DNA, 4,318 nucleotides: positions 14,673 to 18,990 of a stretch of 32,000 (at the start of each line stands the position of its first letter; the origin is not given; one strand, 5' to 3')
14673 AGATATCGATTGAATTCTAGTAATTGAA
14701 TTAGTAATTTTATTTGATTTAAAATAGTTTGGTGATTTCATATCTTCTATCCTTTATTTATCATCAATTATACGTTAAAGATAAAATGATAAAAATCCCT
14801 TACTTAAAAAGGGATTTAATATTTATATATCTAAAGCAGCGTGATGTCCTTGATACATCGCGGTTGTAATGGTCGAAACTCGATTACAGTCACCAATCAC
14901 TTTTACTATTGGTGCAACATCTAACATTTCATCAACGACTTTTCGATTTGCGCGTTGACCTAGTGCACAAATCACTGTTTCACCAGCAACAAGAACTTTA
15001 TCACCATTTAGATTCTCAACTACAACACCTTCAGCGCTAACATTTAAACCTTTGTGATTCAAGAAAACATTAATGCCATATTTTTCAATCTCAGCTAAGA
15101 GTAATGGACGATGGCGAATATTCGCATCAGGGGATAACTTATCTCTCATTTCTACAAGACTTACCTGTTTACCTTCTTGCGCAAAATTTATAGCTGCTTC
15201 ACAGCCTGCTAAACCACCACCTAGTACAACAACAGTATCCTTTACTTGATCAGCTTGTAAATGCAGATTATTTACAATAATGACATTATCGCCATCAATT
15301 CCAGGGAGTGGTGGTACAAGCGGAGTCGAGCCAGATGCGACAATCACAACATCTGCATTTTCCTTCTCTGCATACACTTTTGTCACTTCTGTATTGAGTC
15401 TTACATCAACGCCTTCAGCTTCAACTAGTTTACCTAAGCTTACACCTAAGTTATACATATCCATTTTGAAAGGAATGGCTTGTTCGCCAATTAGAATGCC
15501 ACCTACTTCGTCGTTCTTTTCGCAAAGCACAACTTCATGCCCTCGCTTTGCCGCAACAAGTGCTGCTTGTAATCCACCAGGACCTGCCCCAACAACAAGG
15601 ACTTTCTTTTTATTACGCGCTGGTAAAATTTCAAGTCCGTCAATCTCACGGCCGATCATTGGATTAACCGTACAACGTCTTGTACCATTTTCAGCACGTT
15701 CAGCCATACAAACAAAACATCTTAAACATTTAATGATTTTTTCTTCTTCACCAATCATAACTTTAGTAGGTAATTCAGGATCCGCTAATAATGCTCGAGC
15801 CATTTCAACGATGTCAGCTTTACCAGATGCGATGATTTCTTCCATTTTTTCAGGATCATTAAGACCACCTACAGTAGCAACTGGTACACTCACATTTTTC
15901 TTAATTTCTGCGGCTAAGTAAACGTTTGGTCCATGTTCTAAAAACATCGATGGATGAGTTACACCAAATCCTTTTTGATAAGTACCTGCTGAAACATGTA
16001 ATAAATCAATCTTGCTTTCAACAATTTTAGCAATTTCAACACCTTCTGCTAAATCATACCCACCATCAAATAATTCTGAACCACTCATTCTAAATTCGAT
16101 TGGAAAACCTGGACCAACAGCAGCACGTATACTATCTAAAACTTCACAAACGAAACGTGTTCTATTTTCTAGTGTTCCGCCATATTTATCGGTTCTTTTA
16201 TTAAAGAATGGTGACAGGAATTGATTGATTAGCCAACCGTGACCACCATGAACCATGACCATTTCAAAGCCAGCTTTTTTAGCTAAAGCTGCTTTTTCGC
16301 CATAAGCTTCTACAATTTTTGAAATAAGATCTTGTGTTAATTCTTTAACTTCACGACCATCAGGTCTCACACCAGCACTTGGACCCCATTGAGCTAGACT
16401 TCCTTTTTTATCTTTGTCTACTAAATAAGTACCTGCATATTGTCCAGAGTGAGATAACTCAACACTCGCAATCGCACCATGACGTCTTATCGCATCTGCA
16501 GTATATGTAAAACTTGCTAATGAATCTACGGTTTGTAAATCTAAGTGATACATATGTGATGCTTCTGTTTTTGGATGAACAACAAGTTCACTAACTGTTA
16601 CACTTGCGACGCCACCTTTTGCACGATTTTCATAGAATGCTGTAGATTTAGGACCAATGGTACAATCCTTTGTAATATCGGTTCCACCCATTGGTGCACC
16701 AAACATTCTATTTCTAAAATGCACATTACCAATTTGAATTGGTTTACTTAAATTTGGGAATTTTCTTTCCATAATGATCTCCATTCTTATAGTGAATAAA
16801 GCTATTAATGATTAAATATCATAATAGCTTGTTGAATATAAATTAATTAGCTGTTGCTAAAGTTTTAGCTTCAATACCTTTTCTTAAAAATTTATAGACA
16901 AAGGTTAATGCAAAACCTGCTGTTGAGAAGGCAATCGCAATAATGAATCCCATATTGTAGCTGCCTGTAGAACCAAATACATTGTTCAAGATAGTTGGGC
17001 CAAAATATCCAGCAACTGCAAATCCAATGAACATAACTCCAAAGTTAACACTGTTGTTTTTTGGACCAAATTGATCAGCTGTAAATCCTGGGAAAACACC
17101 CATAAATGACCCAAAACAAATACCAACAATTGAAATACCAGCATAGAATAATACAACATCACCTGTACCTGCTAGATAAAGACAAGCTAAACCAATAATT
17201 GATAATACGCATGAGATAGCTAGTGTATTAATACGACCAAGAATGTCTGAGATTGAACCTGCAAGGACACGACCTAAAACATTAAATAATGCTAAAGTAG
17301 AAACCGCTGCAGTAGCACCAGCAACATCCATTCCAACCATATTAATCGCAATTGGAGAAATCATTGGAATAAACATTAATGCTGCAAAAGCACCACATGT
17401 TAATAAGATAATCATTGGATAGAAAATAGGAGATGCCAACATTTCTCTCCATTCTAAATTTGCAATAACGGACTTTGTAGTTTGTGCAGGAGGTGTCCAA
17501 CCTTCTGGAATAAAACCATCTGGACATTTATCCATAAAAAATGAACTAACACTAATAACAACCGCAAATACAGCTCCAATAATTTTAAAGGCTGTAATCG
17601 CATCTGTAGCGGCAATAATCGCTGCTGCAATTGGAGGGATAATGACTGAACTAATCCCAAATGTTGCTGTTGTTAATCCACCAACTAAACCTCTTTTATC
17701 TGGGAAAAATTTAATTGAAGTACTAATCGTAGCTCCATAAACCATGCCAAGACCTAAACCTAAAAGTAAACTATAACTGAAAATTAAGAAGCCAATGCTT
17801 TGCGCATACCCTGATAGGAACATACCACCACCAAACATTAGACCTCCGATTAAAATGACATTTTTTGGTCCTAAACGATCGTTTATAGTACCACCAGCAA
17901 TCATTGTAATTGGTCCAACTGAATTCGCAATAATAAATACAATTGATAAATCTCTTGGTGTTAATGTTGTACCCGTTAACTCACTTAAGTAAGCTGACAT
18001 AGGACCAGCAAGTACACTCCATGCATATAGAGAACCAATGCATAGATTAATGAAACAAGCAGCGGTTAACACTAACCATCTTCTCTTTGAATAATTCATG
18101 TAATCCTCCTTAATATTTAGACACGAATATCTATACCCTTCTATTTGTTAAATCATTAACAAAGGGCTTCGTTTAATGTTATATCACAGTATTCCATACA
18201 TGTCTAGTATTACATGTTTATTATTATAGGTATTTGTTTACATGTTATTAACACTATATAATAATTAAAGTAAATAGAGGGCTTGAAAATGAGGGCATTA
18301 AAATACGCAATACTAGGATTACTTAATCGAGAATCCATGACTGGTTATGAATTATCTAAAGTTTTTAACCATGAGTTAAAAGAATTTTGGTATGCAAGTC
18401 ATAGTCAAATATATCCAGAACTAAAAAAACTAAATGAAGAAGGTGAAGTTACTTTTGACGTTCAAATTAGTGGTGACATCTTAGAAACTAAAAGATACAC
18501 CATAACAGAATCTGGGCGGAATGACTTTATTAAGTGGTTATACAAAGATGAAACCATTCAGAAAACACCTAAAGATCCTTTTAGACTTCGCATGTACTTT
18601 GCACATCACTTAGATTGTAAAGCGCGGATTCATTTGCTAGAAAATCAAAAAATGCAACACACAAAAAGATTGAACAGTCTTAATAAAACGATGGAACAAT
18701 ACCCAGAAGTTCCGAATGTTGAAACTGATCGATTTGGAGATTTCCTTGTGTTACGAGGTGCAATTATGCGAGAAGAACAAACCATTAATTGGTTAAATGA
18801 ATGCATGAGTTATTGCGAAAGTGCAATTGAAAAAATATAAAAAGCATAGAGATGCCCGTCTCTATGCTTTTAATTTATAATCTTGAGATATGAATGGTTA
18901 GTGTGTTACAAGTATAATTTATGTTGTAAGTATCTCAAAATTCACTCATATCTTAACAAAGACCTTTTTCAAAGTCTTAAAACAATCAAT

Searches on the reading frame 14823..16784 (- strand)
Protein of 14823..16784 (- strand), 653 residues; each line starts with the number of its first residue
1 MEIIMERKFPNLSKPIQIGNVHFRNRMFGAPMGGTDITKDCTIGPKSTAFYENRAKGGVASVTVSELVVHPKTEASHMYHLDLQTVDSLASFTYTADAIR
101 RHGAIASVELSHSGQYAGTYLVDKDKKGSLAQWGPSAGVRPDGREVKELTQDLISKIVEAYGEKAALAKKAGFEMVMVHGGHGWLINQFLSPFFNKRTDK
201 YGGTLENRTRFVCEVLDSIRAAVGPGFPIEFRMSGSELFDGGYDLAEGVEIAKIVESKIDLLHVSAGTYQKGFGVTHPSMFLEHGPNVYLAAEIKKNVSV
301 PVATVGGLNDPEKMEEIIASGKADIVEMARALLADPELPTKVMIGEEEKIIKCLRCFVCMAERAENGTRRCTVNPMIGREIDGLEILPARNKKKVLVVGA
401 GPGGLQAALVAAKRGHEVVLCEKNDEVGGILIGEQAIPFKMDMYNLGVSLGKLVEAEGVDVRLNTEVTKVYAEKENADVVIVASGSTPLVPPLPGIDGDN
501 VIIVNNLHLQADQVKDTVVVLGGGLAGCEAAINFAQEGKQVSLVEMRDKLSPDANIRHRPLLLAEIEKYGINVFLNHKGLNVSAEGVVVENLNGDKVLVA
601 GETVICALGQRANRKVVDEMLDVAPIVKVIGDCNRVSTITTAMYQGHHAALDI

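Call 59: search_protein_families(library=pfam, proteins=[window:14823-16784:-], max_evalue=0.001)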
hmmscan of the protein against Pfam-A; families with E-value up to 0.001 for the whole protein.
window:14823-16784:- (653 aa): 15 families
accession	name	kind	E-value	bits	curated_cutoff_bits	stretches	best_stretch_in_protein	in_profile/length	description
PF00724.26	Oxidored_FMN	-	5.8e-63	213.7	27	1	12-344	2-337/342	NADH:flavin oxidoreductase / NADH oxidase family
PF07992.20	Pyr_redox_2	-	3.2e-30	106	26.1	1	393-619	1-261/291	Pyridine nucleotide-disulphide oxidoreductase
PF00070.33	Pyr_redox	-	6.7e-18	65.4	22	1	518-587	2-71/82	Pyridine nucleotide-disulphide oxidoreductase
PF12831.13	FAD_oxidored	-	3.9e-15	56.5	27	2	395-437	2-44/416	FAD dependent oxidoreductase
PF13450.12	NAD_binding_8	-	9.4e-14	51.9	21.9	2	397-429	1-33/68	NAD(P)-binding Rossmann-like domain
PF13738.12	Pyr_redox_3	-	3.6e-13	49.9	30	1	471-619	119-276/305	Pyridine nucleotide-disulphide oxidoreductase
PF01134.28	GIDA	-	5e-12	46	22.1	2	517-545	1-29/391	Glucose inhibited division protein A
PF00890.30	FAD_binding_2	-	9.2e-12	45.3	20.4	2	395-429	2-36/414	FAD binding domain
PF01266.30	DAO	-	1.1e-11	45.4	27.9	1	394-428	1-35/353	FAD dependent oxidoreductase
PF03486.20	HI0933_like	-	4.6e-11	43.1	50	1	394-428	2-36/244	HI0933-like protein Rossmann domain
PF01494.25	FAD_binding_3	-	2.1e-07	31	22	0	394-425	3-34/349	FAD binding domain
PF02737.24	3HCDH_N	-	1.9e-06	28.3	22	0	394-428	1-35/180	3-hydroxyacyl-CoA dehydrogenase, NAD binding domain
PF01262.27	AlaDh_PNT_C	-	2.5e-06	27.5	23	0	392-427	28-63/214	Alanine dehydrogenase/PNT, C-terminal domain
PF01946.23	Thi4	-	1.5e-05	24.8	26.2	0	393-429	18-55/235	Thi4 family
PF03721.20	UDPG_MGDP_dh_N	-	0.00064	19.8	27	0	394-485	2-85/187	UDP-glucose/GDP-mannose dehydrogenase family, NAD binding domain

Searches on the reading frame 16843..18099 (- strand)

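Call 59: search_protein_families(library=pfam, proteins=[window:16843-18099:-], max_evalue=0.001)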
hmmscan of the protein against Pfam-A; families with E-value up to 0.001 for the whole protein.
window:16843-18099:- (418 aa): 4 families
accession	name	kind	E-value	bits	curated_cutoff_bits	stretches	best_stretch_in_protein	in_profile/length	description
PF07690.21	MFS_1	-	3.3e-38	131.9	33.4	2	23-368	8-347/347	Major Facilitator Superfamily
PF13347.12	MFS_2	-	1.6e-06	27.4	27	1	146-342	145-341/427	MFS/sugar transport protein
PF06813.19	Nodulin-like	-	4.5e-06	26.8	24.7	1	7-188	1-180/250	Nodulin-like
PF00083.30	Sugar_tr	-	0.00029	20.3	22.3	1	263-397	49-186/452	Sugar (and other) transporter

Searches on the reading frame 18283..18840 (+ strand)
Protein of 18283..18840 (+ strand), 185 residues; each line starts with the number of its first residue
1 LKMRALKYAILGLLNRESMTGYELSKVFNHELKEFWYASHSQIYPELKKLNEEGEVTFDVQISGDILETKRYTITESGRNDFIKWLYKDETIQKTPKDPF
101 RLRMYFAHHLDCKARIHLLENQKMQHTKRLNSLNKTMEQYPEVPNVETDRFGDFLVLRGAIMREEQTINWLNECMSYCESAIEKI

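Call 59: search_protein_families(library=pfam, proteins=[window:18283-18840:+], max_evalue=0.001)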
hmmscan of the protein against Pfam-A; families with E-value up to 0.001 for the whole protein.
window:18283-18840:+ (185 aa): 3 families
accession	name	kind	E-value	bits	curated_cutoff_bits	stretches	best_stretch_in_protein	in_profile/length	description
PF10400.15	Vir_act_alpha_C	-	6e-18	65.8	22.4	1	97-176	2-75/78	Virulence activator alpha C-term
PF03551.20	PadR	-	2.3e-14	53.6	27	1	10-81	1-72/75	Transcriptional regulator PadR-like family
PF13601.12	HTH_34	-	0.00018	22.1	27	1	27-84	15-71/80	Winged helix DNA-binding domain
